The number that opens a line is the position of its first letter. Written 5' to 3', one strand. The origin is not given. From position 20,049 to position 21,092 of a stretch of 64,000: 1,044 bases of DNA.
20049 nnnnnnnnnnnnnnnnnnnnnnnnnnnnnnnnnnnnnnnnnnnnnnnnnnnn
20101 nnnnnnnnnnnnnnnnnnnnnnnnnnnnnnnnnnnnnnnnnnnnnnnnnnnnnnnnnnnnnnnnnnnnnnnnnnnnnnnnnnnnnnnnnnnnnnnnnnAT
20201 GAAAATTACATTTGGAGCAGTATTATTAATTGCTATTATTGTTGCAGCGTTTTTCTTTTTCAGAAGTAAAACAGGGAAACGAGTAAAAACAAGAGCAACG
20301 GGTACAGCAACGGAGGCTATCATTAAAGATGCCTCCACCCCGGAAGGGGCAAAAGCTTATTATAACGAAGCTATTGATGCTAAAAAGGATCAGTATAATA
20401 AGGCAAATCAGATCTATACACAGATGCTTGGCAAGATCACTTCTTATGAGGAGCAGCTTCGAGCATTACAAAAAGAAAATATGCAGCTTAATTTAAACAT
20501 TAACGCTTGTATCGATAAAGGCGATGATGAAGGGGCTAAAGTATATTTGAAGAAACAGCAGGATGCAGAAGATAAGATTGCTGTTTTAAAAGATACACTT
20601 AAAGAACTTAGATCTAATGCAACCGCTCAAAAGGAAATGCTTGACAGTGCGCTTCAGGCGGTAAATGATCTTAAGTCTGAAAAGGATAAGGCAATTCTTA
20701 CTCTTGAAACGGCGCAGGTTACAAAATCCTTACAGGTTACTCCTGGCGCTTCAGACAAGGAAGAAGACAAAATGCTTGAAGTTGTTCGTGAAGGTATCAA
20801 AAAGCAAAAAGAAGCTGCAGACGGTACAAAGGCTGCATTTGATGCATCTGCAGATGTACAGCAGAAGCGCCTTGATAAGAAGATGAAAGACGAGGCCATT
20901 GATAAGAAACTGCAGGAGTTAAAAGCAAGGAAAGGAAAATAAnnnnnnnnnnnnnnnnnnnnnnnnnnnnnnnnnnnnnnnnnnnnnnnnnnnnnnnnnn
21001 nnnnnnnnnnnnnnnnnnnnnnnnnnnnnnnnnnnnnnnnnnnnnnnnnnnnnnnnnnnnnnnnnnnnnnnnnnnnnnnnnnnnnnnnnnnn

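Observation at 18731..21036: Membrane-stress style module: TerY-like vWA, TerD, TM-anchored PspA/IM30 and a 30-aa TM peptide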

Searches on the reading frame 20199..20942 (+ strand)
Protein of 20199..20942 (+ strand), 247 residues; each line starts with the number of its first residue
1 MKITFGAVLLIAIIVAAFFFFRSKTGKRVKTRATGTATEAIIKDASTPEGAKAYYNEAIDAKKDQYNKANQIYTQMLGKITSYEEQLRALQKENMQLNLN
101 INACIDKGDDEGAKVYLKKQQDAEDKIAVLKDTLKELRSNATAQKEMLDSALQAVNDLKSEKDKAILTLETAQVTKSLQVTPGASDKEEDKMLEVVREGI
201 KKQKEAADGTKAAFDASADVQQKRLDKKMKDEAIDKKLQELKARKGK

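Call 3: search_protein_families(library=pfam, proteins=[window:20199-20942:+], max_evalue=0.1)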
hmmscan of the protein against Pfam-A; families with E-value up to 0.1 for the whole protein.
window:20199-20942:+ (247 aa): 3 families
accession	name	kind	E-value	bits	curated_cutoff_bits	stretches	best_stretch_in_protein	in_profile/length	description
PF04012.17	PspA_IM30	-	1.6e-05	25.1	33.9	1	55-247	28-220/220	PspA/IM30 family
PF14221.11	DUF4330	-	0.018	15.6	27.6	1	5-94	19-106/167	Domain of unknown function (DUF4330)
PF04048.20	Sec8_N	-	0.081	13.3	26.8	0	120-164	95-138/142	Exocyst complex component Sec8 N-terminal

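Call 14: search_protein_families(library=phrogs, proteins=[window:20199-20942:+], max_evalue=0.001)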
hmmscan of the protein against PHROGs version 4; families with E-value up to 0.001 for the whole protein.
window:20199-20942:+ (247 aa): 1 family
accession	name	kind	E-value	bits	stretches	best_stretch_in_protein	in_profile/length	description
phrog_33389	-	unknown function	1.4e-12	48.5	1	8-242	10-241/248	-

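Call 15: find_related_loci(query=window:20199-20942:+, collection=viral_contigs, flank=8000)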
Query window:20199-20942:+ (247 aa) in viral_contigs; peptide patterns used: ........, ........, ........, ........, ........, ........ (x = any residue, [..] = any of these).
34 stretches matched a pattern; 30 encode a relative of the query (tblastn E <= 1e-3); 28 distinct loci.
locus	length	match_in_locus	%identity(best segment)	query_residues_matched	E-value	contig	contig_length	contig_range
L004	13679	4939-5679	100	1-247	1e-160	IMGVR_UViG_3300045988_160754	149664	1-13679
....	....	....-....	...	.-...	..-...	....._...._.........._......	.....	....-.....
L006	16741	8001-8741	100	1-247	4e-160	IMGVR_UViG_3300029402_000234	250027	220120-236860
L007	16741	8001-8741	100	1-247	2e-160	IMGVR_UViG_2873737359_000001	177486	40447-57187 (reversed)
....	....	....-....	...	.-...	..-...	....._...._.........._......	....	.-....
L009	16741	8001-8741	100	1-247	4e-160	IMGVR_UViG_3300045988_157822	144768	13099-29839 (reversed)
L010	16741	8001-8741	100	1-247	2e-160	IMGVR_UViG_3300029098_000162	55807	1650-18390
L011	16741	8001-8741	100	1-247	4e-160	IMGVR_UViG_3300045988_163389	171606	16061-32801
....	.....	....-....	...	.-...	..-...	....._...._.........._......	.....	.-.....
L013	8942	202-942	100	1-247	4e-160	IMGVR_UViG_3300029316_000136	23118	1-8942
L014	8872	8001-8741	99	1-247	6e-160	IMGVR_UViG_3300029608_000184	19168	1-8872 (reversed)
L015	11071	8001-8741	99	1-247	2e-159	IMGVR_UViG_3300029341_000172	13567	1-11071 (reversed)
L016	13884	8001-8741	98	1-247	3e-156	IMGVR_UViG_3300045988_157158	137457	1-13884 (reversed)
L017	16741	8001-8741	100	1-247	4e-160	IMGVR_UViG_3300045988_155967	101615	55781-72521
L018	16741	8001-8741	100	1-247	4e-160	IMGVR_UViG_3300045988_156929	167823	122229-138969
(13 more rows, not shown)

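Call 18: find_homologous_proteins(query=window:20199-20942:+, max_evalue=0.001)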
Query window:20199-20942:+ (247 aa): 491 proteins with E <= 0.001 among 1802 candidates; the best 120 are listed.
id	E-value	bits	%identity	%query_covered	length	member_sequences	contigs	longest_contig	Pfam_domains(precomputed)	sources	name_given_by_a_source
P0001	2.2e-141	487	97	100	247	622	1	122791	PF04012.18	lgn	-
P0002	9.4e-140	482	98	100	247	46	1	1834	-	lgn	-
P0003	2.4e-125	435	96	91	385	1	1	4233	-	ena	-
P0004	1.7e-122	425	89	100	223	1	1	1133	-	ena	-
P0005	2.4e-119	415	83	100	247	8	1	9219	-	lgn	-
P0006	1.7e-116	406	98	84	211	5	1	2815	-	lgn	-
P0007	5.5e-96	339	95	74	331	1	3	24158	-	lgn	-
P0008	3.4e-94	333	84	79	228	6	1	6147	-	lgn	-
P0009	6.0e-93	329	99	65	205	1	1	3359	-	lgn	-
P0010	1.9e-91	324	64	99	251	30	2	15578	-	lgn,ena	-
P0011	3.4e-90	320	65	96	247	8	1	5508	-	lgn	-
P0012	4.1e-90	319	65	99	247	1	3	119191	-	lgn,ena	-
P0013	6.2e-90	319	65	99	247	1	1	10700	-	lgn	-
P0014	6.6e-90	319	65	95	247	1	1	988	-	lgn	-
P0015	1.3e-89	318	65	99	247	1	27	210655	-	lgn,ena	-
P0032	1.0e-87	312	63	99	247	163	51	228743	PF04012.18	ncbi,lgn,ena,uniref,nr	ncbi:hypothetical protein RO865_18095 [Blautia faecis]|uniref:PspA/IM30 family protein n=1 Tax=Blaut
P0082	1.5e-85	305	63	93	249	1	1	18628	PF04012.18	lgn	-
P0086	2.1e-85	304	65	92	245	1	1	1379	PF04012.18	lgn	-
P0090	4.5e-85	303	62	93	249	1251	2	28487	PF04012.18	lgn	-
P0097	1.4e-84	301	64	92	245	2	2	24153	PF04012.18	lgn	-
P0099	1.5e-84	301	62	93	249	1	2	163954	PF04012.18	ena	-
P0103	2.3e-84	301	60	100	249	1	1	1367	PF04012.18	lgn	-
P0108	5.0e-84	300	62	93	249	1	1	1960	PF04012.18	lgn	-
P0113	9.7e-84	299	60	94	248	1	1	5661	PF04012.18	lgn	-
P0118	1.5e-83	298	61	93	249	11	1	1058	PF04012.18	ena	-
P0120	2.3e-83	297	61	93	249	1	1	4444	PF04012.18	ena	-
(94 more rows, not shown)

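Call 22: search_solved_structures(query=A1, max_evalue=1, show_alignments=2)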
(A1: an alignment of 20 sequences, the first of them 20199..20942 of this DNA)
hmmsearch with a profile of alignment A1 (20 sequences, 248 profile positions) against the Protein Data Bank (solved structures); distinct sequences matched with E-value up to 1: 15.
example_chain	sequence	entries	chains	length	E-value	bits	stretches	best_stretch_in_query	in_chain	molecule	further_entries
6v48_B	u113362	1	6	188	0.016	17.7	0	35-92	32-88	Hemagglutinin HA2 chain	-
3eyj_B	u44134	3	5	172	0.017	17.7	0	35-94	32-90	Hemagglutinin HA2 chain | Hemagglutinin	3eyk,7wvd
8gv6_B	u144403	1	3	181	0.017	17.6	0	35-94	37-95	Hemagglutinin H14-HA2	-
7xky_A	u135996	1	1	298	0.019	17.5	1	131-207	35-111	Fumarate hydratase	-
5xl1_C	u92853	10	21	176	0.021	17.3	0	35-94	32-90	Hemagglutinin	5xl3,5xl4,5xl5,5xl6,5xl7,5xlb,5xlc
6v44_B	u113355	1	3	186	0.048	16.2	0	36-94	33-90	Hemagglutinin HA2 chain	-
3m3n_W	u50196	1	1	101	0.087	15.3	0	171-235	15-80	Neural Wiskott-Aldrich syndrome protein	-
5xl2_A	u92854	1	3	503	0.14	14.7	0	35-92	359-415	Hemagglutinin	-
1qu1_A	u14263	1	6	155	0.25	13.8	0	55-94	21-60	PROTEIN (INFLUENZA RECOMBINANT HA2 CHAIN)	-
1htm_B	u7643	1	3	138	0.39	13.2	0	56-131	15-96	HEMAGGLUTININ HA2 CHAIN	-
5xl8_A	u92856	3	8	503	0.42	13.1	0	35-93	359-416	Hemagglutinin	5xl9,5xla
8qbv_A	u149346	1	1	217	0.66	12.4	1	55-208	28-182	Membrane-associated protein Vipp1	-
8qbr_A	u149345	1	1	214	0.76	12.2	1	55-204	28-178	Membrane-associated protein Vipp1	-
8qbw_A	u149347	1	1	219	0.78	12.2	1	55-208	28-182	Phage shock protein A, PspA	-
6zvr_B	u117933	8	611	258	1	11.9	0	55-208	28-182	Vipp1 | Phage shock protein A, PspA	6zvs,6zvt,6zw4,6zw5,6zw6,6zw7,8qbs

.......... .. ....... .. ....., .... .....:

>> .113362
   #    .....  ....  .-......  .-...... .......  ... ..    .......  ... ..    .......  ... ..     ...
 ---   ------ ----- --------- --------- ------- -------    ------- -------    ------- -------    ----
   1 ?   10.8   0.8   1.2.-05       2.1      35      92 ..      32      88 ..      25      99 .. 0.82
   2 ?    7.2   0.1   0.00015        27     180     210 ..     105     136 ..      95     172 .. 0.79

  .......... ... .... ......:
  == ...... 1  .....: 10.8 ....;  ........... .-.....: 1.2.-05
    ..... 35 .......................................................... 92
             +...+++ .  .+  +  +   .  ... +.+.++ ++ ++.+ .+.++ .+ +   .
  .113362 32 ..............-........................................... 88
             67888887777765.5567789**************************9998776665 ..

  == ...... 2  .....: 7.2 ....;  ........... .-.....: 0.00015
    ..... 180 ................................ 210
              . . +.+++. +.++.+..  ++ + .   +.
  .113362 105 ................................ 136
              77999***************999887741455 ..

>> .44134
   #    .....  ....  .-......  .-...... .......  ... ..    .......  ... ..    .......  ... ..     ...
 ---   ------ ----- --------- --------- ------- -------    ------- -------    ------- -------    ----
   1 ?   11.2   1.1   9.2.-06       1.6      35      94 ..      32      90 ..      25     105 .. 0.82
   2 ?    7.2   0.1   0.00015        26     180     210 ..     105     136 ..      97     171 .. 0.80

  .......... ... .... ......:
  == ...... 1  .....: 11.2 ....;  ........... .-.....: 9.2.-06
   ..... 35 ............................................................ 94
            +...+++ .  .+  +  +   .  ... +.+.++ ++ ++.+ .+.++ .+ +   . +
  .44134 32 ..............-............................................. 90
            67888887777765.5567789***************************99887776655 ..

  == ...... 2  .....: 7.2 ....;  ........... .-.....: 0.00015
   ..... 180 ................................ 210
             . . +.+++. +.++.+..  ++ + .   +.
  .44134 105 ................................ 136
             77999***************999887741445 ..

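Call 23: search_protein_families(library=ncbifam, proteins=[window:20199-20942:+], max_evalue=0.001)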
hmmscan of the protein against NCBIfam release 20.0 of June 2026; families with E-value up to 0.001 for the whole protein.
window:20199-20942:+ (247 aa): 0 families

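Call 24: search_protein_families(library=padloc, proteins=[window:20199-20942:+], max_evalue=0.001)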
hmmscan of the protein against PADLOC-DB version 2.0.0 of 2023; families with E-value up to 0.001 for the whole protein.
window:20199-20942:+ (247 aa): 0 families

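Call 28: predict_structure(alignment_id=A1)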
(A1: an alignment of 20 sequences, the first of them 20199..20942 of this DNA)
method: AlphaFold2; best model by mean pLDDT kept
length: 247 residues; sequences in the alignment: 20
mean_pLDDT: 73.1   pTM: 0.49
mean pLDDT of the five models: 73.1, 70.6, 67.3, 66.1, 65.8
residues with pLDDT >= 90: 84; 70-90: 67; 50-70: 37; < 50: 59
segments of 3 or more residues with pLDDT < 50: 26-43, 179-191, 203-226
pLDDT, mean of each block of 10 residues (from residue 1): 60 72 49 41 61 86 90 92 94 94 91 92 92 92 91 90 83 60 44 51 49 45 49 82 78
secondary structure, 60 per line:
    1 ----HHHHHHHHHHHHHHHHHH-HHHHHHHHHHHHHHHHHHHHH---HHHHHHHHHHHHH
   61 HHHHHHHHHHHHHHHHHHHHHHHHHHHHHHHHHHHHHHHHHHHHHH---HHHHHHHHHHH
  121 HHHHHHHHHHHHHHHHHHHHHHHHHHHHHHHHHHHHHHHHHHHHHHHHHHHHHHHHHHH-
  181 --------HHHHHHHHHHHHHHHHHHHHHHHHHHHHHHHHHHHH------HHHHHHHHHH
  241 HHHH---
elements in order: H5-22 H24-44 H48-106 H110-179 H189-224 H231-244

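Call 33: fold_search(model_id=the predicted structure, library=pdb)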
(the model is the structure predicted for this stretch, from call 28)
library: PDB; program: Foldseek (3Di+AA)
matches with E <= 10: 731; with E <= 0.001: 3
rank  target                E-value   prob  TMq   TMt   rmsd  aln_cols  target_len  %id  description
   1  8qbs                  5.1e-04  1.00  0.51  0.61  20.6       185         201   20  Cryo-EM structure of Vipp1-F197K/L200K helical filament with lattice 1 (Vipp1-F197K/L200K_L1) (released 2024-09-11)
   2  8qbw                  6.0e-04  1.00  0.51  0.58  42.6       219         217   20  Cryo-EM structure of Vipp1-deltaH6_aa1-219 helical filament with lattice 3 (Vipp1-deltaH6_L3) (released 2024-09-11)
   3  6zvr_CB               8.6e-04  1.00  0.50  0.56  46.7       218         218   21  C11 symmetry: Bacterial Vipp1 and PspA are members of the ancient ESCRT-III membrane-remodeling superfamily. (released 2021-08-04)
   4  7abk                  2.7e-03  1.00  0.47  0.58  39.8       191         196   18  Helical structure of PspA (released 2021-08-04)
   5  8qbr                  3.3e-03  1.00  0.51  0.58  21.7       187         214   20  Cryo-EM structure of Vipp1 helical filament with lattice 1 (Vipp1_L1) (released 2024-09-18)
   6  6zvr_A                5.6e-03  1.00  0.48  0.54  51.2       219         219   21  C11 symmetry: Bacterial Vipp1 and PspA are members of the ancient ESCRT-III membrane-remodeling superfamily. (released 2021-08-04)
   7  9hzx_0                6.3e-03  1.00  0.53  0.59  47.1       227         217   16  280 A SynPspA rod after incubation with EPL (released 2025-08-13)
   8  7o3w_A                6.6e-03  1.00  0.51  0.58  31.2       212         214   16  Structural basis for VIPP1 oligomerization and maintenance of thylakoid membrane integrity (released 2021-06-30)
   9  7o3x_A                1.1e-02  1.00  0.51  0.59  30.9       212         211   16  Structural basis for VIPP1 oligomerization and maintenance of thylakoid membrane integrity (released 2021-06-30)
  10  7o3x_B                1.2e-02  1.00  0.52  0.59  44.5       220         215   15  Structural basis for VIPP1 oligomerization and maintenance of thylakoid membrane integrity (released 2021-06-30)
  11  6zvr_DB               1.4e-02  1.00  0.48  0.71   4.7       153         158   22  C11 symmetry: Bacterial Vipp1 and PspA are members of the ancient ESCRT-III membrane-remodeling superfamily. (released 2021-08-04)
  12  9hzm_0                2.0e-02  1.00  0.48  0.60  42.2       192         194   18  235 A SynPspA H1-5 rod after incubation with EPL (released 2025-08-13)
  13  6zvs_A                2.3e-02  1.00  0.44  0.78   3.2       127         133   21  C12 symmetry: Bacterial Vipp1 and PspA are members of the ancient ESCRT-III membrane-remodeling superfamily. (released 2021-08-04)
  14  9s9k_B                3.7e-02  1.00  0.32  0.45  20.3       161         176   17  S. islandicus CdvB (semi open) (released 2026-01-28)
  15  9s9k_A                4.1e-02  1.00  0.30  0.42  20.2       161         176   17  S. islandicus CdvB (semi open) (released 2026-01-28)
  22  4whe                  1.0e-01  1.00  0.44  0.76   1.8       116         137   10  Crystal structure of E. coli phage shock protein A (PspA 1-144) (released 2015-09-02)
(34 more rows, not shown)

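Call 34: search_protein_representatives(protein=window:20199-20942:+)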
Query: 247 residues. Proteins with E-value up to 0.001 (for the whole library): 155; up to 1e-10: 54; up to 1e-30: 17. The best 150 are listed.
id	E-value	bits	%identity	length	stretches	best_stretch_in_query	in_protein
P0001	7.0e-142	486.8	97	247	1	1-247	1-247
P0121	3.8e-81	288.4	89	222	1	13-178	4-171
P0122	1.4e-71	257.2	53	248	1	1-247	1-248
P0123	6.0e-71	255.1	88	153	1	95-247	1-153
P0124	2.6e-51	191.0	44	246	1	5-247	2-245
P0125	3.9e-48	180.6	43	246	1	6-247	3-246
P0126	1.0e-46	176.0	45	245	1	10-244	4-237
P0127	8.3e-46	173.0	58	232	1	1-149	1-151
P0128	1.3e-45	172.4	61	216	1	101-247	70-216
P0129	1.6e-43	165.6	41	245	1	9-246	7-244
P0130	1.7e-38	149.1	40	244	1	8-242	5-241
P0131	3.8e-37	144.8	54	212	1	103-247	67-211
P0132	4.8e-34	134.6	33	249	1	9-245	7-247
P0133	2.7e-33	132.2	58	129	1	8-129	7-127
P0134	1.1e-32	130.2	36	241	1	1-242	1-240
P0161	2.6e-14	70.2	30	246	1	8-245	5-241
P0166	1.2e-12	64.8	25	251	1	8-241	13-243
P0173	5.7e-11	59.2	25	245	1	8-247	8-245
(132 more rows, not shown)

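Call 36: search_protein_families(library=pfam, alignment_id=A2, max_evalue=0.01)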
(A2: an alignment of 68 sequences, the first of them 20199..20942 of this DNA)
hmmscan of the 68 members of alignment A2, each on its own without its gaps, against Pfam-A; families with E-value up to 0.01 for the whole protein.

A. member 1, window:20199-20942:+ (247 aa): 1 family
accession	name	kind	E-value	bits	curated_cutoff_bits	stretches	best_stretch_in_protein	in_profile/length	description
PF04012.17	PspA_IM30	-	1.6e-05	25.1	33.9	1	55-247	28-220/220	PspA/IM30 family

B. families by the number of members that match (of 68 scanned): 37 families (the first 25 are shown)
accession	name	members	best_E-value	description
PF04012.17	PspA_IM30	44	1.1e-10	PspA/IM30 family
PF20667.3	Sec10_N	4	0.00011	Exocyst complex component Sec10, N-terminal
PF04048.20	Sec8_N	2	0.00055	Exocyst complex component Sec8 N-terminal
PF09762.14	CCDC93_CC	1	8.5e-06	CCDC93 coiled-coil domain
PF00038.26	Filament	1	4.7e-05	Intermediate filament protein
PF09728.14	Taxilin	1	0.00043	Myosin-like coiled-coil protein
PF24627.1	PUMA_CC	1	0.00061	PUMA coiled-coil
PF24531.2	ANC1_spectrin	1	0.0008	Nuclear anchorage protein 1, spectrin repeat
PF14662.11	KASH_CCD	1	0.00096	Coiled-coil region of CCDC155 or KASH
PF25541.1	TBCA_PH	1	0.0012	PH domain-containing proteins, TBCA domain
PF13870.11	CCDC113_CCDC96_CC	1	0.0014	CCDC113/CCDC96, coiled-coil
PF10241.14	KxDL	1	0.0015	Uncharacterized conserved protein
PF15753.10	BLOC1S3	1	0.0017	Biogenesis of lysosome-related organelles complex 1 subunit 3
PF07889.17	DUF1664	1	0.0019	Protein of unknown function (DUF1664)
PF10732.14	DUF2524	1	0.002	Protein of unknown function (DUF2524)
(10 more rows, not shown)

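Call 37: search_solved_structures(query=A2, max_evalue=1, show_alignments=1)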
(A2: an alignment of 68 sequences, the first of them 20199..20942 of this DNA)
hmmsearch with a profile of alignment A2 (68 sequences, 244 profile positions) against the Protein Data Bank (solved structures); distinct sequences matched with E-value up to 1: 122 (the best 60 are shown).
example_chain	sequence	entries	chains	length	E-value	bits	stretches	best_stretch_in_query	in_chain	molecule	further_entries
8qbr_A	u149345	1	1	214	2.9e-07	33.3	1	47-205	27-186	Membrane-associated protein Vipp1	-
8qbw_A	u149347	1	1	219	4.2e-07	32.8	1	47-206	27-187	Phage shock protein A, PspA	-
8qbv_A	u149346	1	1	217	4.3e-07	32.7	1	47-206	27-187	Membrane-associated protein Vipp1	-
6zvr_B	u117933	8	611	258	5.6e-07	32.3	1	47-206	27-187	Vipp1 | Phage shock protein A, PspA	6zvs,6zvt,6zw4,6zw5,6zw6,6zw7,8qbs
2d3e_A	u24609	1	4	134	0.00018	24.2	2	56-163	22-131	General control protein GCN4 and Tropomyosin 1 alpha chain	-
8zbk_R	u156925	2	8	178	0.00019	24.1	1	57-140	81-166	Tropomyosin alpha-1 chain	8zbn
8q4g_G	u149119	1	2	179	0.00024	23.8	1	57-140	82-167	Tropomyosin alpha-1 chain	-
9hzm_A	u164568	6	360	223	0.00024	23.7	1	64-199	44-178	Chloroplast membrane-associated 30 kD protein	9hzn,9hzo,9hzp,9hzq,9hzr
8akq_0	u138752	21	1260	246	0.00033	23.3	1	63-199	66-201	Chloroplast membrane-associated 30 kD protein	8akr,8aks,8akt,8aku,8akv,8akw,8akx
7abk_A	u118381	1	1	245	0.00033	23.3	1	63-199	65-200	Chloroplast membrane-associated 30 kD protein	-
6kn7_P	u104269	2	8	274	0.0004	23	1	57-163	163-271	Tropomyosin alpha-1 chain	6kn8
7ko4_P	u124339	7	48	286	0.00042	22.9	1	57-163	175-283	Tropomyosin alpha-1 chain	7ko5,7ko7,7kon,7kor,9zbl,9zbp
6x5z_O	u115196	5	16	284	0.00047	22.8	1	57-163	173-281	Tropomyosin alpha-1 chain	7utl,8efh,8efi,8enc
7uti_e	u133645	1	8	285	0.00047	22.8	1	57-163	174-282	Tropomyosin alpha-1 chain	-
8dd0_G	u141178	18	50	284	0.00051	22.7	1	57-163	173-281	Tropomyosin alpha-1 chain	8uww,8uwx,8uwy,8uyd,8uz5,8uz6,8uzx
4whe_A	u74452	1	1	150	0.022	17.3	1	53-154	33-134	Phage shock protein A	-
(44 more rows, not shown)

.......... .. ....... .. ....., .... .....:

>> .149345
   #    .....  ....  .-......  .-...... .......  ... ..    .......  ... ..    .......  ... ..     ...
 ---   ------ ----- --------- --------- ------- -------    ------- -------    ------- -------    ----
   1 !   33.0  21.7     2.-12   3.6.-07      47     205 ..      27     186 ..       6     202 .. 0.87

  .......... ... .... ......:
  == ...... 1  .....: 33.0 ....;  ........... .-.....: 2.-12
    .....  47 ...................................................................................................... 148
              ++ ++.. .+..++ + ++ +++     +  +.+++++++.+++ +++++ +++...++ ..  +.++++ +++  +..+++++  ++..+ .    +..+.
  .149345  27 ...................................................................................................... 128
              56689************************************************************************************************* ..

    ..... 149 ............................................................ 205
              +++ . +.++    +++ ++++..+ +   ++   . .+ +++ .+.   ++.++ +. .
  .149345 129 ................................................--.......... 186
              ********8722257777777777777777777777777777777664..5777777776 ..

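Call 38: find_encoding_contigs(protein=P0132, flank=8000, max_places=4)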
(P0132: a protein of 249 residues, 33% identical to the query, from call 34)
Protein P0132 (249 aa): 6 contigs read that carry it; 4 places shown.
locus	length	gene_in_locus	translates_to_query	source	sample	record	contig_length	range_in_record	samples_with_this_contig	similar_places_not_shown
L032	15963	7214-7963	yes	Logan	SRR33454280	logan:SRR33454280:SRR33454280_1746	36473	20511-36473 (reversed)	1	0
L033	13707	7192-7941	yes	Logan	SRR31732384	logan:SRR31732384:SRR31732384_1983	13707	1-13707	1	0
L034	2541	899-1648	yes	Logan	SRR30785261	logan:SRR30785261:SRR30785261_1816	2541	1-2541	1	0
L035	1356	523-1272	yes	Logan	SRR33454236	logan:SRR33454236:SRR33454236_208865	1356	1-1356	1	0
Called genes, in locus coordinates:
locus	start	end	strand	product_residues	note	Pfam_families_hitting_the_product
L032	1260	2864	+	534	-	PF11443:DUF2828, PF25043:DUF7788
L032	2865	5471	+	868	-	PF00690:Cation_ATPase_N, PF00122:E1-E2_ATPase, PF00702:Hydrolase, PF13246:Cation_ATPase, PF08282:Hydrolase_3 (weak), PF00689:Cation_ATPase_C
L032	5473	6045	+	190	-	PF02342:TerD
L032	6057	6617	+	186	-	PF02342:TerD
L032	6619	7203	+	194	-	PF02342:TerD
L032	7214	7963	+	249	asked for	-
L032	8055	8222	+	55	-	-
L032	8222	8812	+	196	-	-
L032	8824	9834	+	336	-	-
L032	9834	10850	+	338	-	PF10127:RlaP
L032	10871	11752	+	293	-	PF08433:KTI12, PF13671:AAA_33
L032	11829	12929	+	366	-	PF01507:PAPS_reduct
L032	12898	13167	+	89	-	-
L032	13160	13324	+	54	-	-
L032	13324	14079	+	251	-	PF00149:Metallophos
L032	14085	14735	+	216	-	PF00092:VWA (weak)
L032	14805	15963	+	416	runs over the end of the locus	PF09414:RNA_ligase (faint)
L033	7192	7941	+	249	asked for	-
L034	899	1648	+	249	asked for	-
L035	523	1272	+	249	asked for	-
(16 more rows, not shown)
